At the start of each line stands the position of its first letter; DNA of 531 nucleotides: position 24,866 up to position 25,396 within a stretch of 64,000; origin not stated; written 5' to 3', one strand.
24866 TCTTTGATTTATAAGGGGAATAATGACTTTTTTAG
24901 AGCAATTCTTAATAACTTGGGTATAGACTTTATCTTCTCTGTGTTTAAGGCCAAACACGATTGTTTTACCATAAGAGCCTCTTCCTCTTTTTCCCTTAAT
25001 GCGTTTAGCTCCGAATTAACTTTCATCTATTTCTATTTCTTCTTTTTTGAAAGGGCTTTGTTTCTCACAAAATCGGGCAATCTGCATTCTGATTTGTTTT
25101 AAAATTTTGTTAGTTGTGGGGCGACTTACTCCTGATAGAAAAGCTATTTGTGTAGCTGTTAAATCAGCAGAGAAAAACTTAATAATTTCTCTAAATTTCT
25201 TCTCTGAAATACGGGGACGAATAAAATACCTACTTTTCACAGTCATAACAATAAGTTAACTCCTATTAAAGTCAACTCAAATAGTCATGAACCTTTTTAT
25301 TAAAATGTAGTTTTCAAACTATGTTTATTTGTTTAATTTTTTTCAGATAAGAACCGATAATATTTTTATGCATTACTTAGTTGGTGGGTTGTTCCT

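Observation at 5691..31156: About 25 kb of accessory DNA accreted at tRNA-Pro as three tandem modules with shared ends, and no integrase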

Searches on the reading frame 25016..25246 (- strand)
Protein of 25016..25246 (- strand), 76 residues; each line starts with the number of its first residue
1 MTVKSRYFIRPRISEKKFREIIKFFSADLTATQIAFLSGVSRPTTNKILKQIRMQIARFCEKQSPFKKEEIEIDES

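Call 9: search_protein_families(library=pfam, proteins=[window:25016-25246:-], max_evalue=0.01)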
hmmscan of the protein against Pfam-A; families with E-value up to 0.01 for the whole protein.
window:25016-25246:- (76 aa): 2 families
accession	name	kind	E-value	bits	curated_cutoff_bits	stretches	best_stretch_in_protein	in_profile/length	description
PF13545.12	HTH_Crp_2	-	0.0045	17.4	27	1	25-53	19-47/70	Crp-like helix-turn-helix domain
PF13384.12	HTH_23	-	0.0086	16.3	24.6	0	20-51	9-40/50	Homeodomain-like domain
